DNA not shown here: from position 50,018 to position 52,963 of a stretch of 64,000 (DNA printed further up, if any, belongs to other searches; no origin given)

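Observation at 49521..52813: Two-component system whose sensor kinase contains GAF domains generated by perfect 507-bp tandem duplication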

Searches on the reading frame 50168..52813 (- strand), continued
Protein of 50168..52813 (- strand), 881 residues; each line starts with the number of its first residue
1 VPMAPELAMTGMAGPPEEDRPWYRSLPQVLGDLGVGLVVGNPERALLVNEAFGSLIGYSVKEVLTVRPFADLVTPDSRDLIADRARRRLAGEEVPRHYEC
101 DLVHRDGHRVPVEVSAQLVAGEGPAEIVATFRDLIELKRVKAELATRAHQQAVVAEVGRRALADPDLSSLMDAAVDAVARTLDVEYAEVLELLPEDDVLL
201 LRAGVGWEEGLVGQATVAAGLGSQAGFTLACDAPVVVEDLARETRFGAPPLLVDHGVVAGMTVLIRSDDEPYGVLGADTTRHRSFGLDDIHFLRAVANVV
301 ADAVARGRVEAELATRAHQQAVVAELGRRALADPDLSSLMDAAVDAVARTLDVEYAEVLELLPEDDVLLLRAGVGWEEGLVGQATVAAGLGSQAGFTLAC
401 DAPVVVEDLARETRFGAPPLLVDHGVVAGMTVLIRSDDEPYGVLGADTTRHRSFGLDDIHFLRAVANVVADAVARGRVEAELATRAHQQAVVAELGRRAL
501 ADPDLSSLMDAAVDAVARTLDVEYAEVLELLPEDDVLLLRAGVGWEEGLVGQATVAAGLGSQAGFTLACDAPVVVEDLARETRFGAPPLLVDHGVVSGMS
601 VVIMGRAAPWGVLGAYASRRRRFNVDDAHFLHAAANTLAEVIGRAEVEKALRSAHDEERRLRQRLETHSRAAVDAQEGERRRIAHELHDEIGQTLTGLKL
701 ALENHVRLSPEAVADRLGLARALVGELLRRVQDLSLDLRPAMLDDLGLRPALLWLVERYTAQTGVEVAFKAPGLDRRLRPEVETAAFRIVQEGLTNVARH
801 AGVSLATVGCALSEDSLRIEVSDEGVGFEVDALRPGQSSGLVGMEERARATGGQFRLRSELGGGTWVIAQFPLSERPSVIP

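Call 36: search_protein_families(library=ncbifam, proteins=[window:50168-52813:-, L001:6645-6842:+, L001:6854-7366:+, L001:7363-7668:+, L001:7730-8050:-], max_evalue=0.001)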
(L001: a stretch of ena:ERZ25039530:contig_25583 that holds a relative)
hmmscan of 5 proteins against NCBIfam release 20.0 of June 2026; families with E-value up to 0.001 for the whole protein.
window:50168-52813:- (881 aa): 13 families
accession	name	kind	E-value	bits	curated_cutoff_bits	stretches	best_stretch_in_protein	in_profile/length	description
NF052443.1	SensHisKinMctS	equivalog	1.3e-39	135.8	700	1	658-874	228-449/457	two-component system sensor histidine kinase MctS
TIGR01817.1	nifA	equivalog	4.5e-33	114.8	528.85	3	151-320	4-172/534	nif-specific transcriptional activator NifA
NF008649.0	PRK11644.1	equivalog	2.1e-29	102.6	408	1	660-863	281-488/499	signal transduction histidine-protein kinase/phosphatase UhpB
NF052531.1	Strep_LiaS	equivalog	3.7e-20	72.4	450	1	645-873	94-327/328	envelope stress sensor histidine kinase LiaS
NF007896.0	PRK10600.1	equivalog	6.9e-18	64.6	578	1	679-872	390-584/598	nitrate/nitrite two-component system sensor histidine kinase NarX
NF047786.1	his_kin_MadS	equivalog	1e-17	64.4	500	1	632-872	187-434/434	MadS family sensor histidine kinase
NF008184.0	PRK10935.1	equivalog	2.9e-15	55.9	553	1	679-876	363-562/565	nitrate/nitrite two-component system sensor histidine kinase NarQ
TIGR00229.1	sensory_box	domain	3e-13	50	22.9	1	42-144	24-126/126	PAS domain S-box protein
NF047874.1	MASE3_PAS_HK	subfamily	6.5e-07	28.5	560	1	29-142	270-383/655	MASE3 domain-containing sensor histidine kinase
NF005339.0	PRK06856.1-5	equivalog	8.5e-06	26.1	270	0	159-200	38-79/137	DNA polymerase III subunit psi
TIGR04108.1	HutX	equivalog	1.8e-05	24.6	110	0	171-201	9-39/154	heme utilization cystosolic carrier protein HutX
NF000490.1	chloram_CatB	equivalog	0.00019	20.8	350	0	248-288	126-166/210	type B chloramphenicol O-acetyltransferase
NF033166.1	lipo_LipL31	equivalog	0.0003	20.4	250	0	322-365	21-64/210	lipoprotein LipL31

L001:6645-6842:+ (65 aa): 0 families

L001:6854-7366:+ (170 aa): 2 families
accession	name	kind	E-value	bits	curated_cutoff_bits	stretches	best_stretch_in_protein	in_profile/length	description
TIGR00377.1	ant_ant_sig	superfamily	1.2e-10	41.2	53.45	1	33-126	9-102/108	anti-sigma factor antagonist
TIGR02886.1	spore_II_AA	equivalog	4.9e-07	29.7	114.75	1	37-127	9-99/106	anti-sigma F factor antagonist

L001:7363-7668:+ (101 aa): 0 families

L001:7730-8050:- (106 aa): 0 families

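Call 40: predict_structure(alignment_id=A1)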
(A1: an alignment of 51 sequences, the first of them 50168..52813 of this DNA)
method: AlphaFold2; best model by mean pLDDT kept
length: 881 residues; sequences in the alignment: 51
mean_pLDDT: 88.5   pTM: 0.53
mean pLDDT of the five models: 88.5, 87.2, 86.0, 85.6, 85.1
residues with pLDDT >= 90: 545; 70-90: 280; 50-70: 31; < 50: 25
segments of 3 or more residues with pLDDT < 50: 3-19, 736-738, 878-881
pLDDT, mean of each block of 10 residues (from residue 1): 41 43 80 93 92 95 91 90 87 90 94 90 86 87 85 91 87 94 94 85 89 86 85 87 78 87 89 93 90 93 87 91 97 95 98 98 92 97 96 96 96 93 97 94 98 95 98 93 94 97 94 98 98 94 96 95 96 95 94 97 95 97 95 97 93 93 88 78 76 78 73 80 78 57 81 92 90 89 93 82 85 94 81 65 90 91 90 66 38
secondary structure, 60 per line:
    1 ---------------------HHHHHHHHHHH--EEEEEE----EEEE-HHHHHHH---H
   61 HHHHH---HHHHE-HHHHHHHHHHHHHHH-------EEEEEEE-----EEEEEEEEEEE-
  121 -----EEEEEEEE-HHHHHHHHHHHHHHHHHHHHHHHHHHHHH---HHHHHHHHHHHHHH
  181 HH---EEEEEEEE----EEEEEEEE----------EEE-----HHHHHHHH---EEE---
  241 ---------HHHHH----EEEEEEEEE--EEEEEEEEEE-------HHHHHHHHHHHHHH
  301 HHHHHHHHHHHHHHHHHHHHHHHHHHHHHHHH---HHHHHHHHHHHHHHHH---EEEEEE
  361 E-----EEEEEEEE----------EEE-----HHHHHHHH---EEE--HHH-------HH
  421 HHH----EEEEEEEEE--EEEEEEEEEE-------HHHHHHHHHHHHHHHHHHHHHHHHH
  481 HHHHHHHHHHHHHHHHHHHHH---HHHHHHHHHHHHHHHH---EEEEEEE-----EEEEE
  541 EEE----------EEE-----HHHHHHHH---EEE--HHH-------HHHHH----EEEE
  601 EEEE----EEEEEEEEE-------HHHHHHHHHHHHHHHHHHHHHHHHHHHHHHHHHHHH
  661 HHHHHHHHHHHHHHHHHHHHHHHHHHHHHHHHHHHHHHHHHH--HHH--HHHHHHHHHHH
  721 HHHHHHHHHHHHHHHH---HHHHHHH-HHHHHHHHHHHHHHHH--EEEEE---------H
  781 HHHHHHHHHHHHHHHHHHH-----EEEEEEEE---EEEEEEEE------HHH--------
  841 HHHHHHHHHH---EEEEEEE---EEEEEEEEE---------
elements in order (helices of 4 or more, strands of 3 or more residues): H22-32 E35-40 E45-48 H50-56 H60-65 H69-72 H75-89 E97-103 E109-119 E126-133 H135-163 H167-182 E186-193 E198-205 E216-218 H224-231 E235-237 H250-254 E259-267 E270-279 H287-332 H336-351 E355-361 E367-374 E385-387 H393-400 E404-406 H419-423 E428-436 E439-448 H456-501 H505-520 E524-530 E536-543 E554-556 H562-569 E573-575 H588-592 E597-604 E609-617 H625-702 H710-736 H740-746 H748-763 E766-770 H780-799 E805-812 E816-823 H841-850 E854-860 E864-872
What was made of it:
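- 50168..52813 (-): Sensor histidine kinase, 881 aa, soluble: PAS, three GAF, HisKA_3, HATPase_c. Starts at GTG 52813, with GGGAAGG (52828-52822) 8 nt upstream. AlphaFold2 mean pLDDT is 88.5 (call 40).
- On Variable-length identical-repeat ('Periscope'-like) proteins: The architecture is that of a cytoplasmic kinase (call 40).
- The last helix (625-702) is continuous with the DHp (call 40).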

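Call 42: fold_search(model_id=the predicted structure, library=pdb)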
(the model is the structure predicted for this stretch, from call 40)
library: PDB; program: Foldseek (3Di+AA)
matches with E <= 10: 1457; with E <= 0.001: 927
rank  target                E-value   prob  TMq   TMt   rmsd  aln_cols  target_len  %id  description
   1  9eut_A                2.7e-21  1.00  0.25  0.29  40.6       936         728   12  Cryo-EM structure of the full-length Pseudomonas aeruginosa bacteriophytochrome in its Pr state (released 2024-09-04)
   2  8isi_A                7.3e-21  1.00  0.26  0.27  50.9      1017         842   12  Photochromobilin-free form of Arabidopsis thaliana phytochrome A - apo-AtphyA (released 2023-08-09)
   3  8upk_A                5.1e-20  1.00  0.25  0.29  36.7       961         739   12  Pr/Pfr heterodimer (hybrid) state of Stigmatella aurantiaca bacteriophytochrome 2 (released 2024-09-25)
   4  8isk_A                5.4e-20  1.00  0.27  0.28  49.2       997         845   11  Pr conformer of Zea mays phytochrome A1 - ZmphyA1-Pr (released 2023-08-09)
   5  8isj_A                2.0e-19  1.00  0.26  0.26  50.8      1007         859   11  Pr conformer of Arabidopsis thaliana phytochrome A - AtphyA-Pr (released 2023-08-09)
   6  7rzw_A                4.9e-19  1.00  0.25  0.25  52.0      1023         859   10  CryoEM structure of Arabidopsis thaliana phytochrome B (released 2022-04-13)
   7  8f5z_B                5.1e-19  1.00  0.24  0.25  53.9      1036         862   10  Composite map of CryoEM structure of Arabidopsis thaliana phytochrome A (released 2023-06-28)
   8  8f5z_A                1.3e-18  1.00  0.24  0.25  50.3      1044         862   11  Composite map of CryoEM structure of Arabidopsis thaliana phytochrome A (released 2023-06-28)
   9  8iff_B                2.2e-18  1.00  0.22  0.22  53.1      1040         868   12  Cryo-EM structure of Arabidopsis phytochrome A. (released 2023-08-02)
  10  8iff_A                3.2e-18  1.00  0.25  0.25  50.4      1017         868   11  Cryo-EM structure of Arabidopsis phytochrome A. (released 2023-08-02)
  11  8isk_B                4.7e-18  1.00  0.25  0.26  52.0       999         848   10  Pr conformer of Zea mays phytochrome A1 - ZmphyA1-Pr (released 2023-08-09)
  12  8isi_B                5.2e-18  1.00  0.24  0.26  53.3      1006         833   11  Photochromobilin-free form of Arabidopsis thaliana phytochrome A - apo-AtphyA (released 2023-08-09)
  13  8isj_B                1.4e-16  1.00  0.26  0.26  53.1      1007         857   11  Pr conformer of Arabidopsis thaliana phytochrome A - AtphyA-Pr (released 2023-08-09)
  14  5akp_B                1.5e-16  1.00  0.29  0.39  17.8       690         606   12  Crystal structure of the dark-adapted full-length bacteriophytochrome XccBphP from Xanthomonas campestris bound to BV  (released 2016-05-04)
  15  6ndo_A                2.4e-16  1.00  0.28  0.39  17.7       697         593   12  Crystal structure of the dark-adapted full-length bacteriophytochrome XccBphP mutant L193N from Xanthomonas campestris (released 2019-12-18)
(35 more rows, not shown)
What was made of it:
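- On Phytochromes: The Foldseek similarity is architectural (TM 0.25-0.29, 10-13% identity; call 42).
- Closest known: Tandem-GAF signalling modules joined by long helices. Same: Full-length Foldseek hits are dominated by phytochromes (E about 1e-21; call 42).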

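Call 47: find_encoding_contigs(protein=P0013, flank=3000, max_places=2)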
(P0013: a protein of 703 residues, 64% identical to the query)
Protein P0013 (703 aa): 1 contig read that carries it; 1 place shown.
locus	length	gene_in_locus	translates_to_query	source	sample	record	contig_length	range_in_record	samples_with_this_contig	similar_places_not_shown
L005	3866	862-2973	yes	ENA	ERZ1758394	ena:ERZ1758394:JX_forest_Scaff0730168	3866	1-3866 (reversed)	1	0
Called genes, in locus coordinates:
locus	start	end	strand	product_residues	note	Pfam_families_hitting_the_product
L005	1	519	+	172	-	?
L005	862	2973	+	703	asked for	PF00989:PAS (weak), PF08447:PAS_3 (weak), PF13426:PAS_9, PF01590:GAF, PF13185:GAF_2, PF13185:GAF_2, PF07730:HisKA_3, PF02518:HATPase_c, +3 more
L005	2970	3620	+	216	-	PF00072:Response_reg, PF00196:GerE, PF04545:Sigma70_r4 (weak), PF08281:Sigma70_r4_2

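Call 48: find_encoding_contigs(protein=P0028, flank=4000, max_places=2)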
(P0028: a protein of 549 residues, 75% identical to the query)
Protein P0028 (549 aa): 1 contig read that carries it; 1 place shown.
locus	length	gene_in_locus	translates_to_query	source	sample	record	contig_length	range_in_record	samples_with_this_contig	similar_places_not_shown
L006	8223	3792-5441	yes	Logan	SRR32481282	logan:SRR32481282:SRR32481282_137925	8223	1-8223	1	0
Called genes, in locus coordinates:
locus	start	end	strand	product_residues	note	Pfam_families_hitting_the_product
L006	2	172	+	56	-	?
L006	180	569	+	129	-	PF01740:STAS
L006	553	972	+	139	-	PF13581:HATPase_c_2, PF02518:HATPase_c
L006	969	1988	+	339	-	PF13581:HATPase_c_2, PF07228:SpoIIE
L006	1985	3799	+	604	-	PF13581:HATPase_c_2, PF02518:HATPase_c, PF00512:HisKA, PF02518:HATPase_c, PF00072:Response_reg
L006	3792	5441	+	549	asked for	PF00072:Response_reg, PF01590:GAF, PF13185:GAF_2, PF13492:GAF_3 (weak), PF07730:HisKA_3, PF13581:HATPase_c_2 (weak), PF02518:HATPase_c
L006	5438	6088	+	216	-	PF00072:Response_reg, PF00196:GerE, PF08281:Sigma70_r4_2 (weak)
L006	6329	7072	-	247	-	-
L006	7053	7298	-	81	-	-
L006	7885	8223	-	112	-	?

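Call 57: find_encoding_contigs(protein=P0001, flank=10000, max_places=3)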
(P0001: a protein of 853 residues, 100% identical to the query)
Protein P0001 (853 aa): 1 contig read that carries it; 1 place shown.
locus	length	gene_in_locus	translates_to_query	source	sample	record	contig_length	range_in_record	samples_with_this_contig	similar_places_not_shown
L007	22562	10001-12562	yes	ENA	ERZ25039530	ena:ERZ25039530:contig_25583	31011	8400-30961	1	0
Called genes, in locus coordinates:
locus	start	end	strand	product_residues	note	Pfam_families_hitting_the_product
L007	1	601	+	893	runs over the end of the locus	-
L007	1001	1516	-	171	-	-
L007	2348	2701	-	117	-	-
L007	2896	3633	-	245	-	PF00687:Ribosomal_L1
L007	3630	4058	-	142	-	PF03946:Ribosomal_L11_N, PF00298:Ribosomal_L11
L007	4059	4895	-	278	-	PF02357:NusG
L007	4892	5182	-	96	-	PF00584:SecE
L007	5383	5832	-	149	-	-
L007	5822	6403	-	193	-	PF04542:Sigma70_r2, PF08281:Sigma70_r4_2, PF04545:Sigma70_r4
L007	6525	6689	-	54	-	PF00471:Ribosomal_L33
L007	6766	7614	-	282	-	PF00009:GTP_EFTU, PF03144:GTP_EFTU_D2, PF03143:GTP_EFTU_D3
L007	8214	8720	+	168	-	PF13302:Acetyltransf_3, PF13420:Acetyltransf_4, PF00583:Acetyltransf_1, PF13508:Acetyltransf_7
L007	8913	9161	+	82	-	-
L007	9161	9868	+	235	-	PF00589:Phage_integrase (weak)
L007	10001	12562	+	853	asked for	PF01590:GAF, PF13185:GAF_2, PF01590:GAF, PF13185:GAF_2, PF01590:GAF, PF13185:GAF_2, PF07730:HisKA_3, PF02518:HATPase_c, +5 more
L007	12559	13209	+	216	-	PF00072:Response_reg, PF00196:GerE, PF04545:Sigma70_r4 (weak), PF08281:Sigma70_r4_2 (weak), PF13384:HTH_23 (faint)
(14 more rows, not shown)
